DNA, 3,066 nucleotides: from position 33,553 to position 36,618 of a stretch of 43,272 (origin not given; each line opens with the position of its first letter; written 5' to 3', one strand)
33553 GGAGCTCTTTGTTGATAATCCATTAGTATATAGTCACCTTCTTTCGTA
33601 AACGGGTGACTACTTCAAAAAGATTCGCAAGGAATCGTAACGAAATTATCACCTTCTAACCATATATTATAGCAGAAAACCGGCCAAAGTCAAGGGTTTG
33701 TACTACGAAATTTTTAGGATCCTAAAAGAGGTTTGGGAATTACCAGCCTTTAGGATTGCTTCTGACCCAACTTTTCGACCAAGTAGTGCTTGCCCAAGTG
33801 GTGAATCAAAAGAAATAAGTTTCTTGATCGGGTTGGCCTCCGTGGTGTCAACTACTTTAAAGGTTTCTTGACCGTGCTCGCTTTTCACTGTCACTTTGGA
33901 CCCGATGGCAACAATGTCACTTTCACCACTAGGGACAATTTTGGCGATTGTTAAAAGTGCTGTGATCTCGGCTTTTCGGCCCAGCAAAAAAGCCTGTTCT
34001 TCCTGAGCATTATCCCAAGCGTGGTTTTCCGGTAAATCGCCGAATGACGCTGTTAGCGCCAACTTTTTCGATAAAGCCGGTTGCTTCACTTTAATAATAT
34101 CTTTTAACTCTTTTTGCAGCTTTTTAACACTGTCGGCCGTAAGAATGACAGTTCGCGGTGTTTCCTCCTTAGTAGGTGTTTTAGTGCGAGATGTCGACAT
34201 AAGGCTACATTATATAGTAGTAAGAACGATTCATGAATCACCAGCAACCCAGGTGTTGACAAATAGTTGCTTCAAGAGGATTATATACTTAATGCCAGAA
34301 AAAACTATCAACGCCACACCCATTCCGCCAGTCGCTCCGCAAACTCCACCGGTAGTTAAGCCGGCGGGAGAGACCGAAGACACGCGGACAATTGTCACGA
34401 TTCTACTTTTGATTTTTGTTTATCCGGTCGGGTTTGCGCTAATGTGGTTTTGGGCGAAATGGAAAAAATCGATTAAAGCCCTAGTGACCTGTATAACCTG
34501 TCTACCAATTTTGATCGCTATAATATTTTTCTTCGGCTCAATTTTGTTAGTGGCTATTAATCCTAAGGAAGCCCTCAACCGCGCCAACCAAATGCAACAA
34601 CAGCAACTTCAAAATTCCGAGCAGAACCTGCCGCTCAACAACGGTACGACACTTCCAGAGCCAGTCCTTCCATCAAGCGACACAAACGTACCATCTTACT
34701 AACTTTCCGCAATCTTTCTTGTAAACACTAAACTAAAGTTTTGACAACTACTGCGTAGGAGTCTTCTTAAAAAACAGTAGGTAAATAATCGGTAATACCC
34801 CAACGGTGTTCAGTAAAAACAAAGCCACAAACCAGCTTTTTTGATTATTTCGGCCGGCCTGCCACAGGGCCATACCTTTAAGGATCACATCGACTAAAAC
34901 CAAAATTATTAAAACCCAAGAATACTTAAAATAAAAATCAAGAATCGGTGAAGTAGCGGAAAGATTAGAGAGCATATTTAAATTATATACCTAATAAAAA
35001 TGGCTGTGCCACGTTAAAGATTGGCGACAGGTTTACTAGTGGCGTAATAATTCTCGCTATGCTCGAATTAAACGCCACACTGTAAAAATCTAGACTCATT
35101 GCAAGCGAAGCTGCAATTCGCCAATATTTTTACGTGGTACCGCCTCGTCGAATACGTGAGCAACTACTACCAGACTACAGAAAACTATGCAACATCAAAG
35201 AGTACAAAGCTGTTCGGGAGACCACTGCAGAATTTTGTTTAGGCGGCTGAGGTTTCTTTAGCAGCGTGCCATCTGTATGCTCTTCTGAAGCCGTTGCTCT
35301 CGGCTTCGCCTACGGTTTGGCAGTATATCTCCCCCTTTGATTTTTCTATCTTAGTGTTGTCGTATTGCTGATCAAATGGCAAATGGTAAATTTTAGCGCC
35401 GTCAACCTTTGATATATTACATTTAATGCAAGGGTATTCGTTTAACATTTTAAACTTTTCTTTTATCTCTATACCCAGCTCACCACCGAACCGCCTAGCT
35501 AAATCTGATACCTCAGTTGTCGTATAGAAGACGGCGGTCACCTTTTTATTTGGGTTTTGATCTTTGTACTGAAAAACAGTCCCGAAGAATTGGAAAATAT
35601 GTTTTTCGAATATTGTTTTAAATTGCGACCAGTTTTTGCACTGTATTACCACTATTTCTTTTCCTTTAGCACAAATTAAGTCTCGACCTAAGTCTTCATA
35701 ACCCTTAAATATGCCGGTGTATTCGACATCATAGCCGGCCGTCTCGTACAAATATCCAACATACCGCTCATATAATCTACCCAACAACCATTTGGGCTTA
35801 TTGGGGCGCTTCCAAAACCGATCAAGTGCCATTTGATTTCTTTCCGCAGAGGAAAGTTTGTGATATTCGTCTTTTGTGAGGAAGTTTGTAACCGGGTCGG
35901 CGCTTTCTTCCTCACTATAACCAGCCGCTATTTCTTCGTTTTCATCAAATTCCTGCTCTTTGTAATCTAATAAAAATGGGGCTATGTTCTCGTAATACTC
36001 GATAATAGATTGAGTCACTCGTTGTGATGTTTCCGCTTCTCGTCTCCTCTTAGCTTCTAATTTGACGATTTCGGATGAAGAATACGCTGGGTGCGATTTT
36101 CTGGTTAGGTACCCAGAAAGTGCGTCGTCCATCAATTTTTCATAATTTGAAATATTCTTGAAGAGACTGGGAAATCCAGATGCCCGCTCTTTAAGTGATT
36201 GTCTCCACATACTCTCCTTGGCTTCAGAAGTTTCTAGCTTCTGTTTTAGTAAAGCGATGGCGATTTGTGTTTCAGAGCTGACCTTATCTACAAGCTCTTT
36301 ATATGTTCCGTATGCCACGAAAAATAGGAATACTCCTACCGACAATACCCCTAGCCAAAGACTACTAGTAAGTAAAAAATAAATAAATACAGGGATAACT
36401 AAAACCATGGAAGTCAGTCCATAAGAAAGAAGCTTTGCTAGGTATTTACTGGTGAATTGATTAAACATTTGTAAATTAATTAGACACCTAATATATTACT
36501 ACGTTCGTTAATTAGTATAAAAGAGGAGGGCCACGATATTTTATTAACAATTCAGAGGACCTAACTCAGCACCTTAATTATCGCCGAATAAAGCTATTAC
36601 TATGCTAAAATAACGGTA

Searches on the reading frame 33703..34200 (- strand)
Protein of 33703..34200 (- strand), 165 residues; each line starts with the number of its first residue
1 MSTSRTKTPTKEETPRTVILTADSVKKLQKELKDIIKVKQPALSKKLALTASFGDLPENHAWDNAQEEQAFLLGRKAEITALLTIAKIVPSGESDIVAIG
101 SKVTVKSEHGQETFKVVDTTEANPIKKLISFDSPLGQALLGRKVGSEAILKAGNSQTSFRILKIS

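Call 3: search_protein_families(library=pfam, proteins=[window:33703-34200:-], max_evalue=1)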
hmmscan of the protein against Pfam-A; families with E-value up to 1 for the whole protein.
window:33703-34200:- (165 aa): 2 families
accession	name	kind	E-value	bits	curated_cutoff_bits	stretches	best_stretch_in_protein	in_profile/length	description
PF01272.25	GreA_GreB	-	6.4e-19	68.2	26.9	1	94-165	3-76/77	Transcription elongation factor, GreA/GreB, C-term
PF03449.20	GreA_GreB_N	-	3.7e-14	53.1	24.5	1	19-88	2-71/71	Transcription elongation factor, N-terminal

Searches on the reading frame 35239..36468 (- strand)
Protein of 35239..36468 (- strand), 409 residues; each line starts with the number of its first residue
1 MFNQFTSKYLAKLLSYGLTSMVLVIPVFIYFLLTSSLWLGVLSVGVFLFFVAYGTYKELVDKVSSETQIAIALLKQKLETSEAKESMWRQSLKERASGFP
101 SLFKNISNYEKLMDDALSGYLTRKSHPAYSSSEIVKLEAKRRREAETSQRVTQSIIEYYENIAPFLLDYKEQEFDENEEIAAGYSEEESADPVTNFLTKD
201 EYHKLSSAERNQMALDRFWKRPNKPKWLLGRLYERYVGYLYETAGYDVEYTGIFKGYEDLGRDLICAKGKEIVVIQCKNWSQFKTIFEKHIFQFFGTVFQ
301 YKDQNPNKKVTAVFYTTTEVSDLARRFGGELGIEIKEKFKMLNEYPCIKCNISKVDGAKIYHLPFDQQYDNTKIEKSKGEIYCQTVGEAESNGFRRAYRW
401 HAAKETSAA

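Call 3: search_protein_families(library=pfam, proteins=[window:35239-36468:-], max_evalue=1)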
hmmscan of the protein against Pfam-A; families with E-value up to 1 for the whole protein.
window:35239-36468:- (409 aa): 4 families
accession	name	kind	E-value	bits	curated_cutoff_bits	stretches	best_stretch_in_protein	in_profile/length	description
PF04471.18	Mrr_cat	-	1.1e-08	35.6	21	1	233-330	9-99/115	Restriction endonuclease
PF13156.12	Mrr_cat_2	-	0.00027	21.3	22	1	257-324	27-91/127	Restriction endonuclease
PF08378.17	NERD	-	0.043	14.8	22.1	1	263-309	40-83/111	Nuclease-related domain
PF05232.17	BTP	-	0.18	12.3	25.6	1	16-54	13-51/64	Chlorhexidine efflux transporter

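Call 4: search_protein_families(library=padloc, proteins=[window:35239-36468:-], max_evalue=1)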
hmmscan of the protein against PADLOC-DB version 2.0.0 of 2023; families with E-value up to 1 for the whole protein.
window:35239-36468:- (409 aa): 0 families

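Call 5: search_protein_families(library=ncbifam, proteins=[window:35239-36468:-], max_evalue=1)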
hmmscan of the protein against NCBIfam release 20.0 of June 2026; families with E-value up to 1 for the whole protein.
window:35239-36468:- (409 aa): 1 family
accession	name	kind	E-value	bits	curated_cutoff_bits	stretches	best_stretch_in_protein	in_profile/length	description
NF051437.1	sunset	domain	7.3e-06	25.9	27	1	348-397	1-41/42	sunset domain-containing protein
